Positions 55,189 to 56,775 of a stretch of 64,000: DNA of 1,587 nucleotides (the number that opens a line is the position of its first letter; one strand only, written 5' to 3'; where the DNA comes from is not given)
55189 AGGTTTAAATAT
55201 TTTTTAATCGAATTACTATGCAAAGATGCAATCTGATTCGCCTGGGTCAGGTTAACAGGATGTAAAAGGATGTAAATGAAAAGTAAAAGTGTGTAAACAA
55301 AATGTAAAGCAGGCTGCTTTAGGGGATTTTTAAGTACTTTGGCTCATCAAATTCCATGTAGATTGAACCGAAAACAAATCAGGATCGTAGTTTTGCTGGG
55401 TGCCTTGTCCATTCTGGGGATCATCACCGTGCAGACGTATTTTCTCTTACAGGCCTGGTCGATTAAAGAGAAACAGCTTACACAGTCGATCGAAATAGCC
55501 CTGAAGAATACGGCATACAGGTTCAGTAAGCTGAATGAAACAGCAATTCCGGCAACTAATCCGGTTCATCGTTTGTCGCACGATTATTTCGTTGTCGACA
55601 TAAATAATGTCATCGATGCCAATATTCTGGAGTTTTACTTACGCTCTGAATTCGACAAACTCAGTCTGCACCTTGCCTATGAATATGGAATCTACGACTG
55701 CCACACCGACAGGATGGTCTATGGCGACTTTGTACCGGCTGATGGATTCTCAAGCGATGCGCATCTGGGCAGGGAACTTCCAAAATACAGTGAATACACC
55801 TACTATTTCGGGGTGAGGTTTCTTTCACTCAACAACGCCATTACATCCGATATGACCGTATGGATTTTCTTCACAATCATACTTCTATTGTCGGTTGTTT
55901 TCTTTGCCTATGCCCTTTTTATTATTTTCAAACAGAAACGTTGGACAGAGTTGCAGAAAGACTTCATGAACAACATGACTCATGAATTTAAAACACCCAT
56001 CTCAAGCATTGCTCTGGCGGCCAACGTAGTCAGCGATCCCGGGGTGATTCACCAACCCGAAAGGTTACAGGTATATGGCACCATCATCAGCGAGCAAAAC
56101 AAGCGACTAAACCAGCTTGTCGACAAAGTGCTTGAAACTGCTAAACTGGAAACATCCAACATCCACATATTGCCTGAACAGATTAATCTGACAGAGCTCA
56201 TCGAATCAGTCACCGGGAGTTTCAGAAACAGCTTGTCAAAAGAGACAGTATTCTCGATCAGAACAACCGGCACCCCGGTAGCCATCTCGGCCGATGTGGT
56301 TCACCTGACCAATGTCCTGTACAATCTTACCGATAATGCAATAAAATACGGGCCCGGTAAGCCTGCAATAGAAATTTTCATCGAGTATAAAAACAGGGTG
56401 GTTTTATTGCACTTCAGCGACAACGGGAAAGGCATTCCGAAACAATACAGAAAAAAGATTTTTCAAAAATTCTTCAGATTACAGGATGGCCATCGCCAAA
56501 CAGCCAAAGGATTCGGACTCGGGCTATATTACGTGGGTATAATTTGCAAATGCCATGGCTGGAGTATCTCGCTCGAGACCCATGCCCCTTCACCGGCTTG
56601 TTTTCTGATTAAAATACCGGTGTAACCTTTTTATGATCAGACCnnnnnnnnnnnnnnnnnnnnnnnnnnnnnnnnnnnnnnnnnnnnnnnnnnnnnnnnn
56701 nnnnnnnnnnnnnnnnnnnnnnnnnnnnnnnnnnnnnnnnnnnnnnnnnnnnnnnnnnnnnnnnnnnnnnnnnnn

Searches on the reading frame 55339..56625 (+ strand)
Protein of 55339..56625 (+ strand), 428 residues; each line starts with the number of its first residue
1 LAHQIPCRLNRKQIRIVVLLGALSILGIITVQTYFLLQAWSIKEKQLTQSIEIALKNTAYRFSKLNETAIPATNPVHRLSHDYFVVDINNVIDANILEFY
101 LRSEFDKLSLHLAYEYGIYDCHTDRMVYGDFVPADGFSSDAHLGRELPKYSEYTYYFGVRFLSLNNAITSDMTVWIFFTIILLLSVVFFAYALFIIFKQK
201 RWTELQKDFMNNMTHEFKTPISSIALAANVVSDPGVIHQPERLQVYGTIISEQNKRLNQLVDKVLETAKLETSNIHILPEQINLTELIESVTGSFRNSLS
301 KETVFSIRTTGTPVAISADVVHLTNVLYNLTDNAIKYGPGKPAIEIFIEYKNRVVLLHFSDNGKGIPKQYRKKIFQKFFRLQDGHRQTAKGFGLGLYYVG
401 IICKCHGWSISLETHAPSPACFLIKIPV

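Call 94: search_protein_families(library=pfam, proteins=[window:55339-56625:+], max_evalue=0.00001)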
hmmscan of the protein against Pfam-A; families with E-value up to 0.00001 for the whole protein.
window:55339-56625:+ (428 aa): 2 families
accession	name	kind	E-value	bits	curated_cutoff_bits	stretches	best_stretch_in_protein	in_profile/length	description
PF02518.31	HATPase_c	-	5.5e-19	69.1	26.4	1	319-427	2-108/111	Histidine kinase-, DNA gyrase B-, and HSP90-like ATPase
PF00512.31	HisKA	-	5.3e-12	46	26.9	1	206-272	2-65/66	His Kinase A (phospho-acceptor) domain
